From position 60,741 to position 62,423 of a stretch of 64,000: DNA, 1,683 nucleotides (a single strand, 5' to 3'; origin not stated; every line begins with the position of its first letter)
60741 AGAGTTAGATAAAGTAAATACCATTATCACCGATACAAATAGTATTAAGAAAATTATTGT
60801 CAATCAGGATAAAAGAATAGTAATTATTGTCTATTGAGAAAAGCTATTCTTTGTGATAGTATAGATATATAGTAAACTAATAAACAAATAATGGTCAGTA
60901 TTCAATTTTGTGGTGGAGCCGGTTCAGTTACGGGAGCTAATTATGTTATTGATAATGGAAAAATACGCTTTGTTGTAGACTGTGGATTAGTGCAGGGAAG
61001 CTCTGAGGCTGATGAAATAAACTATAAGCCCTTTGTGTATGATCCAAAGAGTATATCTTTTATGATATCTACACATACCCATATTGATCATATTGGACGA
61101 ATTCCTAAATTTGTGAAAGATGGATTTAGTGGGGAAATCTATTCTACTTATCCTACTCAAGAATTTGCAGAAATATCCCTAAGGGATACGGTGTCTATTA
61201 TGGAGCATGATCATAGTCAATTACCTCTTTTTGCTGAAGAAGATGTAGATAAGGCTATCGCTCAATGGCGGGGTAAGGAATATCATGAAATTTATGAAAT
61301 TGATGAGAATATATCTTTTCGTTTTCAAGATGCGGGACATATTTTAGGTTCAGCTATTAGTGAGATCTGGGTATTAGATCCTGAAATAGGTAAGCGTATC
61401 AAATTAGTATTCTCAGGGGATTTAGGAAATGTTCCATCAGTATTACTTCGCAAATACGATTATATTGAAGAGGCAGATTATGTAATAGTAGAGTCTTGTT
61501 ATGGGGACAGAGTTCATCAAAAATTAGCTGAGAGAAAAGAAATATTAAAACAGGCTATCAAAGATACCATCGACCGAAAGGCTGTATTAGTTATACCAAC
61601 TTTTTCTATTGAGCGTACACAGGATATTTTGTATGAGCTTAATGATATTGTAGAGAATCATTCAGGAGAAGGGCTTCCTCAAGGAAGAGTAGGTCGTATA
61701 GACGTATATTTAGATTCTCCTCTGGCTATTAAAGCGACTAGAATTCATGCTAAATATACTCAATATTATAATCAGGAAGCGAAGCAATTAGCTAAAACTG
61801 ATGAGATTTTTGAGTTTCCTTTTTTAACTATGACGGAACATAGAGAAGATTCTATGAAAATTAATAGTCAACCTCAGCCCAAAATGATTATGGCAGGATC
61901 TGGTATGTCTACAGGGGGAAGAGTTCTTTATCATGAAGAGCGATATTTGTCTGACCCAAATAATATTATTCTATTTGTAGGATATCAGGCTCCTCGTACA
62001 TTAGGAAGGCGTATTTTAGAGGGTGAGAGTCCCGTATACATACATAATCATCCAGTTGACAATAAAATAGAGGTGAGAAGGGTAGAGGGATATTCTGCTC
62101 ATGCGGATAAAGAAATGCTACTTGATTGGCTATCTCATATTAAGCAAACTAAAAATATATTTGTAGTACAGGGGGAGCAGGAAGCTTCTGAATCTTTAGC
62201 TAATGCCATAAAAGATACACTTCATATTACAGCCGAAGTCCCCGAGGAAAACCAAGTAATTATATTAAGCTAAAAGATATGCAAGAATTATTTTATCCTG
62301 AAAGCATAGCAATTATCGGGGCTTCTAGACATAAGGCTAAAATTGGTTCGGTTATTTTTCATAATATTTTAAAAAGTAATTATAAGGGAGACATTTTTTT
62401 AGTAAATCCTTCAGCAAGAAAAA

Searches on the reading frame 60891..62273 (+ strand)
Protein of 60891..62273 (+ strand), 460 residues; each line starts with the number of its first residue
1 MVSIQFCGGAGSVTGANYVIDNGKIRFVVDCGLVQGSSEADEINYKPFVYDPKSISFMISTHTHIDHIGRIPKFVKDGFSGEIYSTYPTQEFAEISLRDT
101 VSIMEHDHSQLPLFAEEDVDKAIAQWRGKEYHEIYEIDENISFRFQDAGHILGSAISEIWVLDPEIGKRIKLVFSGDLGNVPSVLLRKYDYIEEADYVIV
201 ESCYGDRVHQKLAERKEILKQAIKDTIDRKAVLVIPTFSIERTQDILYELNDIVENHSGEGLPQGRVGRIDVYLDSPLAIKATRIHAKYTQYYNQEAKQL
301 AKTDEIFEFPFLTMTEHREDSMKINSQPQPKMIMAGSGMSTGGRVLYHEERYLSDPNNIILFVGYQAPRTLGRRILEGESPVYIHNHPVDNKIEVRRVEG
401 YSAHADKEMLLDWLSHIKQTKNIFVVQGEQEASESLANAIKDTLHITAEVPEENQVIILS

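Call 36: find_encoding_contigs(protein=window:60891-62273:+, flank=10000, max_places=2)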
Protein window:60891-62273:+ (460 aa): 3 contigs read that carry it; 2 places shown.
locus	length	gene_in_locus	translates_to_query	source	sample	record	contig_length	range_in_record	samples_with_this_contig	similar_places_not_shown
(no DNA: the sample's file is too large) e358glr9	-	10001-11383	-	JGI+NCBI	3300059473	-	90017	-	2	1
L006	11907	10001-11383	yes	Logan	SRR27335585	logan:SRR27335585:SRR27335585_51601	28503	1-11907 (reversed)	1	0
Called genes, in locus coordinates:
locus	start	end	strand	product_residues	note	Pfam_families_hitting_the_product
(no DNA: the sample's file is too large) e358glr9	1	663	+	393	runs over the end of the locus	PF22694:CtpB_N-like (weak), PF00595:PDZ, PF13180:PDZ_2, PF17820:PDZ_6, PF03572:Peptidase_S41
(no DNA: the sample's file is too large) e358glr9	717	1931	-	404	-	PF00587:tRNA-synt_2b, PF03129:HGTP_anticodon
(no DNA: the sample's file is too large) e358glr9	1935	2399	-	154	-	PF00293:NUDIX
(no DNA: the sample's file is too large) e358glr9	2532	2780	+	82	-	-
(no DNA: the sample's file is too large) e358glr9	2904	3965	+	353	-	PF00348:polyprenyl_synt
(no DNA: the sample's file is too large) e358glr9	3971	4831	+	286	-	PF00494:SQS_PSY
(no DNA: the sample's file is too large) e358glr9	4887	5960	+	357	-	PF00154:RecA_N, PF08423:Rad51, PF06745:ATPase (weak), PF21096:RecA_C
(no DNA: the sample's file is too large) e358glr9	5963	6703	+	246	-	PF00300:His_Phos_1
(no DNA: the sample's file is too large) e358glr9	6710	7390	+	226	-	PF00300:His_Phos_1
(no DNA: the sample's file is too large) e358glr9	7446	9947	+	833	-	PF00133:tRNA-synt_1, PF09334:tRNA-synt_1g, PF13603:tRNA-synt_1_2, PF00133:tRNA-synt_1, PF08264:Anticodon_1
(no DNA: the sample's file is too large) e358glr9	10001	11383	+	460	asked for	PF00753:Lactamase_B (weak), PF16661:Lactamase_B_6 (weak), PF10996:Beta-Casp, PF07521:RMMBL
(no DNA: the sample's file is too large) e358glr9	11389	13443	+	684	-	PF02629:CoA_binding, PF13380:CoA_binding_2, PF13607:Succ_CoA_lig, PF19045:Ligase_CoA_2, PF13549:ATP-grasp_5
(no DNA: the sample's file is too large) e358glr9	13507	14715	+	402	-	PF00579:tRNA-synt_1b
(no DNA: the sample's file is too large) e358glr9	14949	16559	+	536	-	-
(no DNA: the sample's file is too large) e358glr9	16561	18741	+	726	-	-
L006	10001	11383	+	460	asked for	PF00753:Lactamase_B (weak), PF16661:Lactamase_B_6 (weak), PF10996:Beta-Casp, PF07521:RMMBL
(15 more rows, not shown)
